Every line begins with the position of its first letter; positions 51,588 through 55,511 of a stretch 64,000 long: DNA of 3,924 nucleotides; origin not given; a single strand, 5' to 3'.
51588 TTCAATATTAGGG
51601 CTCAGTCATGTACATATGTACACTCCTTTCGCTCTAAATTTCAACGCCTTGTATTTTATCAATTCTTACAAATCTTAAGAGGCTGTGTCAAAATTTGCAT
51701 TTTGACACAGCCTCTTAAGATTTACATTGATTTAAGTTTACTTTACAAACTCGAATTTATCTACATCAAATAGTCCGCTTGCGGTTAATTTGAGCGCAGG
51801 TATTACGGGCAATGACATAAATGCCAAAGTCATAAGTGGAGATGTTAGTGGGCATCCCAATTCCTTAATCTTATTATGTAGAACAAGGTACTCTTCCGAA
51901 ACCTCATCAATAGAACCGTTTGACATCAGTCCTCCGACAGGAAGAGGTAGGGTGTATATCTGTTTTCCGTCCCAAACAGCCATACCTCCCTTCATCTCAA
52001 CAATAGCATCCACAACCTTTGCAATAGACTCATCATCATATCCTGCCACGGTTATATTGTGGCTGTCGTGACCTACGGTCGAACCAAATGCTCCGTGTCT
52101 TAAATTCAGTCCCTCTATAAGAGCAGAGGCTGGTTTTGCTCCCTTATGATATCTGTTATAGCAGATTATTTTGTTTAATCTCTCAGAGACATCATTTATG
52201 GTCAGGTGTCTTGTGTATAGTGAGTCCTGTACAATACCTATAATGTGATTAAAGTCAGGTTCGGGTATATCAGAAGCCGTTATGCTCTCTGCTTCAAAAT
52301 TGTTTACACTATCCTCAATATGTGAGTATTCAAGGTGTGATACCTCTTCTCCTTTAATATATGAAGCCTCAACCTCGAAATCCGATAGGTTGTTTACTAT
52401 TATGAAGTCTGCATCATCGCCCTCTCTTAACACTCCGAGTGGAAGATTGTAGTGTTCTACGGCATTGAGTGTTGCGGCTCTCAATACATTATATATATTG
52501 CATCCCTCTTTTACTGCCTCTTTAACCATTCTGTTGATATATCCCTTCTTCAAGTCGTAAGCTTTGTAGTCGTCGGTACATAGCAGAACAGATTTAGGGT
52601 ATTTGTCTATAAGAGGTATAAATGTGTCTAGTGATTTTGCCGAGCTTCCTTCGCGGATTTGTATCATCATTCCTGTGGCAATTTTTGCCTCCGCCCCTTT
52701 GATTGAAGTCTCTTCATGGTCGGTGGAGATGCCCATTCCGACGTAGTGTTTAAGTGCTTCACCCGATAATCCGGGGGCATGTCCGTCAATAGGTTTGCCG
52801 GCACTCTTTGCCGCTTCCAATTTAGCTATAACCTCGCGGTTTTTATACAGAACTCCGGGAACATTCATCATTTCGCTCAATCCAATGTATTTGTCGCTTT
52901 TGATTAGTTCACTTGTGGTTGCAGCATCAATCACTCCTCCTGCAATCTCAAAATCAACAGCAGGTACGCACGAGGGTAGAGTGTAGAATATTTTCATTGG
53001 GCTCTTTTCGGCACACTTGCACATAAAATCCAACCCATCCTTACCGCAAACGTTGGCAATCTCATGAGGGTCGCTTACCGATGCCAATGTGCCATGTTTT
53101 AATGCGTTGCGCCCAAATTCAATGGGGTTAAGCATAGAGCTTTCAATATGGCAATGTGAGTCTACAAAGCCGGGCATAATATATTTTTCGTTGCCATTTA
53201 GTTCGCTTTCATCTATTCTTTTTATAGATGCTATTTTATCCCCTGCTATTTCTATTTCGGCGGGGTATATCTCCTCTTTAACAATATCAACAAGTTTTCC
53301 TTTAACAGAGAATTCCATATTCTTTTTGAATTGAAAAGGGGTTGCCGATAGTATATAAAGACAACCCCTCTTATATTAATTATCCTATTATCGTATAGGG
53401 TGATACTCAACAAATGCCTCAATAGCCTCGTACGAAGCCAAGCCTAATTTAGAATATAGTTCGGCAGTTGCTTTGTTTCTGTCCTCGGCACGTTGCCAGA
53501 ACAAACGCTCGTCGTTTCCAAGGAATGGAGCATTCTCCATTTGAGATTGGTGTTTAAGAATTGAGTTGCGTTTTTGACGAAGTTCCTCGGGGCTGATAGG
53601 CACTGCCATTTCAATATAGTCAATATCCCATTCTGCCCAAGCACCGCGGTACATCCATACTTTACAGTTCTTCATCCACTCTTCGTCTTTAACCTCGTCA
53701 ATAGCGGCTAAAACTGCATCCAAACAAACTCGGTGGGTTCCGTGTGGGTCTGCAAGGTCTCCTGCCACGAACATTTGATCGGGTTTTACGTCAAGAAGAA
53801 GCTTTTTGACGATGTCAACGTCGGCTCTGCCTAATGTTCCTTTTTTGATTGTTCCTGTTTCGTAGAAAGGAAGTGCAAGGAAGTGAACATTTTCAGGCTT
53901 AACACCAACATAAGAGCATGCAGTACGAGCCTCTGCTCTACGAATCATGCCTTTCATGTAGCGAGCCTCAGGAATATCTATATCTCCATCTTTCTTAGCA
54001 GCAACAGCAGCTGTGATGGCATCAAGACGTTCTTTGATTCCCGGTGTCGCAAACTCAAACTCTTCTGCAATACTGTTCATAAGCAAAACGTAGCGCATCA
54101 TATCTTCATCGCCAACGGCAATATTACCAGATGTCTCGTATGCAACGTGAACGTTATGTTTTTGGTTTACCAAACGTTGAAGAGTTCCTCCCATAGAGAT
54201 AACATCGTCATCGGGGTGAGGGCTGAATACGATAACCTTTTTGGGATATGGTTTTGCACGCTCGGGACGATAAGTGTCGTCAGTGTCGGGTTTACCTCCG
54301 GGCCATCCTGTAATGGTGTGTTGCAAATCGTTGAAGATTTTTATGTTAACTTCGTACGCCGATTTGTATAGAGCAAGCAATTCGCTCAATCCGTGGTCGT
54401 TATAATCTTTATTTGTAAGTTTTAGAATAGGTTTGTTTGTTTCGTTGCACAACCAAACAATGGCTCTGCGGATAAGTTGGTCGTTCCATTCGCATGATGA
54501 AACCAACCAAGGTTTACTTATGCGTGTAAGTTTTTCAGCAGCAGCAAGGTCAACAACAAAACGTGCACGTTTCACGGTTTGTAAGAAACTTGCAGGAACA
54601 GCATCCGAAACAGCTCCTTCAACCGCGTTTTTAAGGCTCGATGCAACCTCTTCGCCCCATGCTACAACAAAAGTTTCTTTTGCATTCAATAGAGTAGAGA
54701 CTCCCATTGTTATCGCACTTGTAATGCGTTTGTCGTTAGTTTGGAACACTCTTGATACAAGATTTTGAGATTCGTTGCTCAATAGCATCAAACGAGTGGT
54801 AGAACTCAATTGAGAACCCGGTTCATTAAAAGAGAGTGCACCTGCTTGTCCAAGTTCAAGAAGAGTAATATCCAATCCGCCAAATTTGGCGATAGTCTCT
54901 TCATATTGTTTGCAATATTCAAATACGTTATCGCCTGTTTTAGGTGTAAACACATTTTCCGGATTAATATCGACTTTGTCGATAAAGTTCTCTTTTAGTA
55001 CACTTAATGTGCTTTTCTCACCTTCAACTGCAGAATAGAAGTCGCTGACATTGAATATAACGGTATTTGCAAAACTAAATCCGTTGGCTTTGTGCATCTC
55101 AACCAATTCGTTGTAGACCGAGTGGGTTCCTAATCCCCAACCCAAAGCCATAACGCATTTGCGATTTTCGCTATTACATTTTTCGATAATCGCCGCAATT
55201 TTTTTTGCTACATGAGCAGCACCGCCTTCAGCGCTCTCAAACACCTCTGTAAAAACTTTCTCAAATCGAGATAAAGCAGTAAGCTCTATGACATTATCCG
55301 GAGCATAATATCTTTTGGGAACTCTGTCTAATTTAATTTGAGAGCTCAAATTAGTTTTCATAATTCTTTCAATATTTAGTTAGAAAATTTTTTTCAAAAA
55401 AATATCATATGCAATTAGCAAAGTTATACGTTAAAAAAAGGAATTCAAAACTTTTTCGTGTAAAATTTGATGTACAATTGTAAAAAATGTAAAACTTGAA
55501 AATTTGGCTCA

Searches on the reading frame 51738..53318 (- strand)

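Call 72: search_protein_families(library=pfam, proteins=[window:51738-53318:-], max_evalue=0.0001)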
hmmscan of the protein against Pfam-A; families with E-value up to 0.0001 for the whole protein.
window:51738-53318:- (526 aa): 3 families
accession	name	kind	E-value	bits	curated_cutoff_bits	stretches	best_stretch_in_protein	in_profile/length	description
PF13382.11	Adenine_deam_C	-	6.8e-51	172.5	27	1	373-523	18-169/169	Adenine deaminase C-terminal domain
PF01979.26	Amidohydro_1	-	3.3e-33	115.8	25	1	46-326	1-345/345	Amidohydrolase family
PF07969.17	Amidohydro_3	-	5.5e-06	26.6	29.7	0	44-64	7-32/472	Amidohydrolase family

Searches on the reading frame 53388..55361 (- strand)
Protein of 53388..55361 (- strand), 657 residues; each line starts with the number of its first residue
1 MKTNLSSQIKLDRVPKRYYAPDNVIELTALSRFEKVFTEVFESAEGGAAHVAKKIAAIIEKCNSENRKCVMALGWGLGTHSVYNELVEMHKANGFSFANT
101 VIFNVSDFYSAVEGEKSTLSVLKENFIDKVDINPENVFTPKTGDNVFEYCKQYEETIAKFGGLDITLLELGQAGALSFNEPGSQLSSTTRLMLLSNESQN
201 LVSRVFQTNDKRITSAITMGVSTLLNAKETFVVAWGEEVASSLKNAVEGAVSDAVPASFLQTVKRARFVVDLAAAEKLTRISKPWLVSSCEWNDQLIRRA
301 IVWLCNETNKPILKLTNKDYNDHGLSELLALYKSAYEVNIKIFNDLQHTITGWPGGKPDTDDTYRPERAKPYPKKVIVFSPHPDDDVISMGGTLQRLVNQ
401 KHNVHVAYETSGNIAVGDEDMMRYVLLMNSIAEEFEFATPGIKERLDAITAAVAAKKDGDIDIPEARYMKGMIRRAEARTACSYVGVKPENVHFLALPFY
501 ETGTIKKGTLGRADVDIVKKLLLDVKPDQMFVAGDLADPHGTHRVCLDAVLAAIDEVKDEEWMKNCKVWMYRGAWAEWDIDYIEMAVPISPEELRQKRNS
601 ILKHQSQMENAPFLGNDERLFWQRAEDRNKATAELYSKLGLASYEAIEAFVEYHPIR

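Call 72: search_protein_families(library=pfam, proteins=[window:53388-55361:-], max_evalue=0.0001)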
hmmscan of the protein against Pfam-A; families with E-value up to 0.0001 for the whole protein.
window:53388-55361:- (657 aa): 2 families
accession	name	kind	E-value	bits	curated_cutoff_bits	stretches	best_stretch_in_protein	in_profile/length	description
PF02585.22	PIG-L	-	1e-18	68.5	28.2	1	377-554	1-129/129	GlcNAc-PI de-N-acetylase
PF01182.26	Glucosamine_iso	-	1e-15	58.7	27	1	45-262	4-218/225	Glucosamine-6-phosphate isomerases/6-phosphogluconolactonase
